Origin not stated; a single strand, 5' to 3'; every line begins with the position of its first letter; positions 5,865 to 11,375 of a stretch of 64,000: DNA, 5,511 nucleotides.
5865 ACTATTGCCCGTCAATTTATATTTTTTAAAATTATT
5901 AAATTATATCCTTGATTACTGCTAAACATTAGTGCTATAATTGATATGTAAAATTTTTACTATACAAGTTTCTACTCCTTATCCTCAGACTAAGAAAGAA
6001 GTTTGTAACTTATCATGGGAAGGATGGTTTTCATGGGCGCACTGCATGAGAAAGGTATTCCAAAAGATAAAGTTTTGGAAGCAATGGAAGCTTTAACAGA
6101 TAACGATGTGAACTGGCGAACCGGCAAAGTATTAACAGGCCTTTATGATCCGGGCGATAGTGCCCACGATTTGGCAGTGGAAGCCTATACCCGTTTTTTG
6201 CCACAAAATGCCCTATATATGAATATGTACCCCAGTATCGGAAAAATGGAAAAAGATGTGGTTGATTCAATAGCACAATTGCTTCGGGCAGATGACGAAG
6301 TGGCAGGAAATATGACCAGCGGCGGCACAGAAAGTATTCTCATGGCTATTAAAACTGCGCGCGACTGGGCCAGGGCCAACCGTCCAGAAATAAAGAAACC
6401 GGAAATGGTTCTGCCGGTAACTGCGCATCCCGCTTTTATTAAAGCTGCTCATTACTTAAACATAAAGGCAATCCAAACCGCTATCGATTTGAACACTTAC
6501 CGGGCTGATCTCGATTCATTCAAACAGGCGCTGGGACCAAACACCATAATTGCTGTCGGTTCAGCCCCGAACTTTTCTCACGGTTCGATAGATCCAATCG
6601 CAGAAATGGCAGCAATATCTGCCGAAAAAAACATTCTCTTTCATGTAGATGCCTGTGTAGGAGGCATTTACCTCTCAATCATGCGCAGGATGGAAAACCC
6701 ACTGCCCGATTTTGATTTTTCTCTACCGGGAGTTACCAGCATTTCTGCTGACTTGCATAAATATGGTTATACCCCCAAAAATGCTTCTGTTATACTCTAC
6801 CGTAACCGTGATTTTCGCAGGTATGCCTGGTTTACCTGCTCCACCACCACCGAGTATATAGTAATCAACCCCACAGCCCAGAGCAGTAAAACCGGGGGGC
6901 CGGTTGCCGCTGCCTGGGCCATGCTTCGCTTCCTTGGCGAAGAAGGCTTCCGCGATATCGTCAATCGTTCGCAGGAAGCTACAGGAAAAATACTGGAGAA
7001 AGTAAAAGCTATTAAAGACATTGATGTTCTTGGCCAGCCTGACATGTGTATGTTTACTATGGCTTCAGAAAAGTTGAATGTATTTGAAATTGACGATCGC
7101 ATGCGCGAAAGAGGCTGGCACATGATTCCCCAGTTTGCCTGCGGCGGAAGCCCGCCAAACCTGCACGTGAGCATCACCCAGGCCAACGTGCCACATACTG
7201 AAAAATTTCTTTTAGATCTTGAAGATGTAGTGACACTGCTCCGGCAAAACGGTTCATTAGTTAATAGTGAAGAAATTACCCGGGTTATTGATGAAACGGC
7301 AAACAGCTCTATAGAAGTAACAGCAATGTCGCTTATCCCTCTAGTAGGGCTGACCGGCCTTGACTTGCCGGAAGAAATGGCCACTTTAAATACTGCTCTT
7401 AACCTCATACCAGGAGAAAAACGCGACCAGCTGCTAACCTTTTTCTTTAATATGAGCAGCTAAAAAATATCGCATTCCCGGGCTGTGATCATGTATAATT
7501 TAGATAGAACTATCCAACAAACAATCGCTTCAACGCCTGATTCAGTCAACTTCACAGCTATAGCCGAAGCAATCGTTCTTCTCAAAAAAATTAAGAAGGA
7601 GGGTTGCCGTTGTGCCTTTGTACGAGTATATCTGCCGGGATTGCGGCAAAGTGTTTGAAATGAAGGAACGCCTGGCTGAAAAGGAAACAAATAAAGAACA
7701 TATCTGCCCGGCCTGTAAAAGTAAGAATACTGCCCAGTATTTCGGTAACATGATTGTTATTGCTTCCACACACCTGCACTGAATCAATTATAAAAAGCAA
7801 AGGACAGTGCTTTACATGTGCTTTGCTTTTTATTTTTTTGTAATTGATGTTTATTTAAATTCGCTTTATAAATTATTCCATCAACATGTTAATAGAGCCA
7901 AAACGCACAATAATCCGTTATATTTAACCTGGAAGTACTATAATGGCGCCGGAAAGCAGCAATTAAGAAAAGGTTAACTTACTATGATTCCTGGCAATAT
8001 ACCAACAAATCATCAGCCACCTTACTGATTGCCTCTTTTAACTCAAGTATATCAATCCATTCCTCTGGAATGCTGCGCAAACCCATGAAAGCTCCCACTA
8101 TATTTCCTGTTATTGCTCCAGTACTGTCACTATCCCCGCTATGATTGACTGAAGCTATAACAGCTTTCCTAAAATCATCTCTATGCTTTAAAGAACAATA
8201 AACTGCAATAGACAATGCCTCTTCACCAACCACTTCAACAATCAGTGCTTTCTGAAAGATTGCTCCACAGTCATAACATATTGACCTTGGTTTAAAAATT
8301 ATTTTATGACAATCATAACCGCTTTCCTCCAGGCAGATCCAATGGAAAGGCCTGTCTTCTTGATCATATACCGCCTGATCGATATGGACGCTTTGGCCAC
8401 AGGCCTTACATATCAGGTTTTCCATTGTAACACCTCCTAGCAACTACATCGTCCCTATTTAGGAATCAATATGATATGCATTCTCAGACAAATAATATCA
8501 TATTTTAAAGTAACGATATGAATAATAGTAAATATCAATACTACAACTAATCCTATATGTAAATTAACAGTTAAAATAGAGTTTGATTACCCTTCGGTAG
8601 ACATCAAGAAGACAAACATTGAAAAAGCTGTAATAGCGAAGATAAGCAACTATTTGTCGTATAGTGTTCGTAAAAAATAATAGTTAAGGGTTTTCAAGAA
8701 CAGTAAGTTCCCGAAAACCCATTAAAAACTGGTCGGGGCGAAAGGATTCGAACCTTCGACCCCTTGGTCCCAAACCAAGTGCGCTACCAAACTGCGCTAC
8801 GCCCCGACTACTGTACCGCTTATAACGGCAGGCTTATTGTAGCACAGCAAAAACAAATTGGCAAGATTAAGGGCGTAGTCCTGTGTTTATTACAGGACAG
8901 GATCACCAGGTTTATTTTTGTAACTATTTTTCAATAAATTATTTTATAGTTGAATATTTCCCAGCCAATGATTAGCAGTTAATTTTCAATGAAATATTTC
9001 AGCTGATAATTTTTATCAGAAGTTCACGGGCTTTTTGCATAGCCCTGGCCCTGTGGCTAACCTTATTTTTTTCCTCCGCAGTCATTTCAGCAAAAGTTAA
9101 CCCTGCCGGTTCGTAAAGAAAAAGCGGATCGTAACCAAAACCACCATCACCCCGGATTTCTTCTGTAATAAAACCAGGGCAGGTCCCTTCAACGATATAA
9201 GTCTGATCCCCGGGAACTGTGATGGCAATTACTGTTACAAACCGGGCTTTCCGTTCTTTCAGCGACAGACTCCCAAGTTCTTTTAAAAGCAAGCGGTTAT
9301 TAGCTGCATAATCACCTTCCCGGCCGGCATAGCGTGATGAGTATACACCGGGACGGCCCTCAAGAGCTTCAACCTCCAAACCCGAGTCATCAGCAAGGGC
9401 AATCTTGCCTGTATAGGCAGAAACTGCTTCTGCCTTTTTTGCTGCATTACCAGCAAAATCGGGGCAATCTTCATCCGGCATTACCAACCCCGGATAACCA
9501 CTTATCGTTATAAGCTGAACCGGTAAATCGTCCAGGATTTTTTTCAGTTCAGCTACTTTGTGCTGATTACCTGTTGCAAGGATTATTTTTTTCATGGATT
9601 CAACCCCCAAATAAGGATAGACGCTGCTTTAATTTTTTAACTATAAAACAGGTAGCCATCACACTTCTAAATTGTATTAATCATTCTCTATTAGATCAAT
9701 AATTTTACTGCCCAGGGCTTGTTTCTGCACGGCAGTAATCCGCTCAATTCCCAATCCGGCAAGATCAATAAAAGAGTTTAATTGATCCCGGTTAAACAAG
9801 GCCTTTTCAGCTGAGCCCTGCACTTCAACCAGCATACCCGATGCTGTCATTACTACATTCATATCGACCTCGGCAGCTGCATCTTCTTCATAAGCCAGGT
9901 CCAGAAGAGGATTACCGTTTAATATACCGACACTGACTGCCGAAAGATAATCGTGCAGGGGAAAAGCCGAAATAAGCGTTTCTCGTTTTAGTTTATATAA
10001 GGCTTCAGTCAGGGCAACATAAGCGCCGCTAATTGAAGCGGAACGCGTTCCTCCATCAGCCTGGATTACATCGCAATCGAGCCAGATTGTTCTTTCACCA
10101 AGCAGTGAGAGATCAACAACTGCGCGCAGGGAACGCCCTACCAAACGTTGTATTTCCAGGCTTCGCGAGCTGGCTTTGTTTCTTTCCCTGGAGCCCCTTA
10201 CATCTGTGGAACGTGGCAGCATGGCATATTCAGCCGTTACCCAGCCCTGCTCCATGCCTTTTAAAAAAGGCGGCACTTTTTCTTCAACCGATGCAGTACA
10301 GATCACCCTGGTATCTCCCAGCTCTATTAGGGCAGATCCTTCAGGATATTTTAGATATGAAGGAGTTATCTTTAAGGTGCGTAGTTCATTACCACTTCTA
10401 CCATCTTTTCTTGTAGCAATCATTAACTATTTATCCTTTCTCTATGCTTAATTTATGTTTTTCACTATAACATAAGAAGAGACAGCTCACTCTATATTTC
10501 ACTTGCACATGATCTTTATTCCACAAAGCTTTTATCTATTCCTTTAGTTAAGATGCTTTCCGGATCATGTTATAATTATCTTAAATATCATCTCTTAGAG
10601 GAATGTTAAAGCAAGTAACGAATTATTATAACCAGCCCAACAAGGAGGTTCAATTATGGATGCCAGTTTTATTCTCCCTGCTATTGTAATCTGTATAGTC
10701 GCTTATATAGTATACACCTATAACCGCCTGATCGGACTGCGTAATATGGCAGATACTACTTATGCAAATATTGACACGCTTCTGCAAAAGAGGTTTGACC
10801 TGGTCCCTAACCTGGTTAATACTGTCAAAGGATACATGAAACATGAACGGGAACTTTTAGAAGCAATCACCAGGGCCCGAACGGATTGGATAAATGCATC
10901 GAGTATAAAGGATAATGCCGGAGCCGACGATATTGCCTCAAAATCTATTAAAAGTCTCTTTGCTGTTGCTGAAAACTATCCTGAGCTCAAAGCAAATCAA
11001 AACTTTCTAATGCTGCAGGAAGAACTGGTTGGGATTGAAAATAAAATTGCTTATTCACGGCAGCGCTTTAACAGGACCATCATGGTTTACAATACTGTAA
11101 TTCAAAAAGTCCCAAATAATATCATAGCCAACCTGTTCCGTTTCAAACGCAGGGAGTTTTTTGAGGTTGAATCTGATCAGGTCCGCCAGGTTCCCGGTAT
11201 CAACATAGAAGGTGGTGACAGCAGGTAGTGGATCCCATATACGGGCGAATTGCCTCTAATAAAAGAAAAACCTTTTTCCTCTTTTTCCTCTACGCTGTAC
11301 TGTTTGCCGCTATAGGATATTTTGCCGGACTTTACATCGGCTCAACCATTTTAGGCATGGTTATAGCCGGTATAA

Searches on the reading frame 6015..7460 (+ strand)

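Call 39: search_protein_families(library=pfam, proteins=[window:6015-7460:+], max_evalue=0.0001)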
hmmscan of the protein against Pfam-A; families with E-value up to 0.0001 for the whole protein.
window:6015-7460:+ (482 aa): 2 families
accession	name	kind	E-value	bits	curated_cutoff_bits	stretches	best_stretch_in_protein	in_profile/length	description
PF00282.25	Pyridoxal_deC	-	6e-19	68.5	27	1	23-339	25-362/375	Pyridoxal-dependent decarboxylase conserved domain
PF00266.25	Aminotran_5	-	2.7e-08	33.7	21.5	1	84-340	50-301/371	Aminotransferase class-V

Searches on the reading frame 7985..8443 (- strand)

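Call 39: search_protein_families(library=pfam, proteins=[window:7985-8443:-], max_evalue=0.0001)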
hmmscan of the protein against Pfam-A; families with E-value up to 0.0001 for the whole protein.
window:7985-8443:- (153 aa): 1 family
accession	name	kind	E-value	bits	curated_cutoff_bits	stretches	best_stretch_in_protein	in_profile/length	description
PF03747.19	ADP_ribosyl_GH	-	4.5e-19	69.6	26.2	1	73-128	232-287/287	ADP-ribosylglycohydrolase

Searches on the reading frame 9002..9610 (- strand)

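Call 39: search_protein_families(library=pfam, proteins=[window:9002-9610:-], max_evalue=0.0001)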
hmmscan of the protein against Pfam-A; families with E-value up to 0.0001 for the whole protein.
window:9002-9610:- (203 aa): 1 family
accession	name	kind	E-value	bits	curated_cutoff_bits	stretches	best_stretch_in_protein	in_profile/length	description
PF01725.21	Ham1p_like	-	1.3e-62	211.5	22.5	1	9-196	1-185/186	Ham1 family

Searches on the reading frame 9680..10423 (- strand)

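Call 39: search_protein_families(library=pfam, proteins=[window:9680-10423:-], max_evalue=0.0001)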
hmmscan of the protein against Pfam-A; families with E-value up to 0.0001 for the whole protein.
window:9680-10423:- (248 aa): 2 families
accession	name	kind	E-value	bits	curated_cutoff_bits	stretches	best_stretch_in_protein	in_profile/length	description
PF01138.27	RNase_PH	-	9.4e-27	94.4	25.5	1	13-141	1-127/130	3' exoribonuclease family, domain 1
PF03725.20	RNase_PH_C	-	6e-12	45.8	20.8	1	158-222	1-64/67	3' exoribonuclease family, domain 2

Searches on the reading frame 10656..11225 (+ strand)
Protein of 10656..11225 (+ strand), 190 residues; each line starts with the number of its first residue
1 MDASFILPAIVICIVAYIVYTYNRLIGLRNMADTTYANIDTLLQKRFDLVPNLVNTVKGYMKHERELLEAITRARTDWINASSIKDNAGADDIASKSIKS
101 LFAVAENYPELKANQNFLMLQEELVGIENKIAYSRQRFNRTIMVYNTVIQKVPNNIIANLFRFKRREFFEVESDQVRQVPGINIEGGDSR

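Call 39: search_protein_families(library=pfam, proteins=[window:10656-11225:+], max_evalue=0.0001)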
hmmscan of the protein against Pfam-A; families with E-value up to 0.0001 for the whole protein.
window:10656-11225:+ (190 aa): 1 family
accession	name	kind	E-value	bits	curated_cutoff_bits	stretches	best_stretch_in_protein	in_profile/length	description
PF04011.17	LemA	-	8.3e-55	185.1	26.2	1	36-182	2-147/149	LemA family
